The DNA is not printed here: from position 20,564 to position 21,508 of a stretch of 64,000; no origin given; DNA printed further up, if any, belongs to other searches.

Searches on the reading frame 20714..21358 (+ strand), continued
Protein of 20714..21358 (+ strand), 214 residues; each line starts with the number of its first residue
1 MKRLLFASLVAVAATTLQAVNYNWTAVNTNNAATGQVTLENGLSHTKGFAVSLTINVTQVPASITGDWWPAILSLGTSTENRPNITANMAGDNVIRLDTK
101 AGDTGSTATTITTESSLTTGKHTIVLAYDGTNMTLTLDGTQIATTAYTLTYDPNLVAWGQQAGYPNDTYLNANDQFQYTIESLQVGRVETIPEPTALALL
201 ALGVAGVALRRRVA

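Call 64: find_encoding_contigs(protein=P0074, flank=1000, max_places=10)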
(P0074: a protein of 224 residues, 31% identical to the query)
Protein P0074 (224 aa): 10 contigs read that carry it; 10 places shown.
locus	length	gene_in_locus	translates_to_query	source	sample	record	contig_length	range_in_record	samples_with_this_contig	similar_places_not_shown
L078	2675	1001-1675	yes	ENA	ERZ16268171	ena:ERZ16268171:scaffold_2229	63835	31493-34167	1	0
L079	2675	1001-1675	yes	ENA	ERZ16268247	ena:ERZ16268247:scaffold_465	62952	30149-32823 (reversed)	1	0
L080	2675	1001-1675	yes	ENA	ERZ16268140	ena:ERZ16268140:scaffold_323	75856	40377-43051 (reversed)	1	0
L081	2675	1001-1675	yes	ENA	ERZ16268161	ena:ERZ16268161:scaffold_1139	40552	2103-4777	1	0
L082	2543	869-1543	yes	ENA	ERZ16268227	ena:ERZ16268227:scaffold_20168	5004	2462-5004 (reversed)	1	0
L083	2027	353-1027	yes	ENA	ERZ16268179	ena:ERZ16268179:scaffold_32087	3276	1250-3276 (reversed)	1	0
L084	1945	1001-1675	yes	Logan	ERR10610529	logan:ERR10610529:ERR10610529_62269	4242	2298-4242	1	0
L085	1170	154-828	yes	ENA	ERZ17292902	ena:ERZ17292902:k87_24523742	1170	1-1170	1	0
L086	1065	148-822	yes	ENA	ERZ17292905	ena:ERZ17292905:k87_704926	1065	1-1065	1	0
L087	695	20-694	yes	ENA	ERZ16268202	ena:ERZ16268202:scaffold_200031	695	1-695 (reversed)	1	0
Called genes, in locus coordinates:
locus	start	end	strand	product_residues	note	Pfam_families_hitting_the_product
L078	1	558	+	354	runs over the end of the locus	PF00437:T2SSE, PF13401:AAA_22 (faint)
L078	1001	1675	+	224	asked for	PF07589:PEP_exosort_dom (weak)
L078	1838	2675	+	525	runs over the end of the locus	PF09820:AAA-ATPase_like, PF08011:PDDEXK_9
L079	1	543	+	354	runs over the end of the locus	PF00437:T2SSE, PF13401:AAA_22 (faint)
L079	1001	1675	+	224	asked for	PF07589:PEP_exosort_dom (weak)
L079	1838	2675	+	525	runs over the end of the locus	PF09820:AAA-ATPase_like, PF08011:PDDEXK_9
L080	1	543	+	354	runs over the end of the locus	PF00437:T2SSE, PF13401:AAA_22 (faint)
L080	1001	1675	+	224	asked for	PF07589:PEP_exosort_dom (weak)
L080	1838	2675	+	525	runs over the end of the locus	PF09820:AAA-ATPase_like, PF08011:PDDEXK_9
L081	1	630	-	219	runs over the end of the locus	-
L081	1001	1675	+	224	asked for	PF07589:PEP_exosort_dom (weak)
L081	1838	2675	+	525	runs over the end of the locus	PF09820:AAA-ATPase_like, PF08011:PDDEXK_9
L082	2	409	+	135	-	?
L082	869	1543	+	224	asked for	PF07589:PEP_exosort_dom (weak)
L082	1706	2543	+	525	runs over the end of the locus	PF09820:AAA-ATPase_like, PF08011:PDDEXK_9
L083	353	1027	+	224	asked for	PF07589:PEP_exosort_dom (weak)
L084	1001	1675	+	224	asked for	PF07589:PEP_exosort_dom (weak)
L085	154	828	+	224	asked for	PF07589:PEP_exosort_dom (weak)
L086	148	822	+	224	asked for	PF07589:PEP_exosort_dom (weak)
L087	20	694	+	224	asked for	PF07589:PEP_exosort_dom (weak)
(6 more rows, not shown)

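Call 65: search_protein_families(library=ncbifam, proteins=[window:20714-21358:+], max_evalue=0.01)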
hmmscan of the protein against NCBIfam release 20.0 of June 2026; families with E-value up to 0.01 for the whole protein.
window:20714-21358:+ (214 aa): 9 families
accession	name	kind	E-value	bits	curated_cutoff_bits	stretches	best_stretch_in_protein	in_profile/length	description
NF033554.9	floc_PepA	equivalog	3.8e-06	26.9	80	1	86-212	136-258/261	flocculation-associated PEP-CTERM protein PepA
NF038120.1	PEP_CTERM_QFxxD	subfamily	5.4e-06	26.4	80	1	170-212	175-214/215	NF038120 family PEP-CTERM protein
NF041538.1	PEP_EDSA_1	subfamily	5.5e-06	26.3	100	1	99-212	184-305/307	EDSAP-1 family PEP-CTERM protein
NF038124.1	PEP_CTERM_TLD_A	exception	1.5e-05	24.7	100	1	144-212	170-234/235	PEP_CTERM-anchored TLD domain-containing protein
NF038125.1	PEP_CTERM_THxN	subfamily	0.00027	20.6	85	1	175-212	210-244/246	THxN family PEP-CTERM protein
TIGR02595.1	PEP_CTERM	domain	0.00056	20.6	16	1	191-212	1-22/24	PEP-CTERM sorting domain-containing protein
NF038118.1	PEP_CTERM_CCXG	equivalog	0.00099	18.8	90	1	179-212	164-197/199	CCXG family PEP-CTERM protein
NF038129.1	PEP_NF038129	equivalog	0.0011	18.9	65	1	177-212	155-192/194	NF038129 family PEP-CTERM protein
NF035926.1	scyF_NHL_VPEP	equivalog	0.0043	16.3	350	1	148-210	308-372/376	scytonemin biosynthesis PEP-CTERM protein ScyF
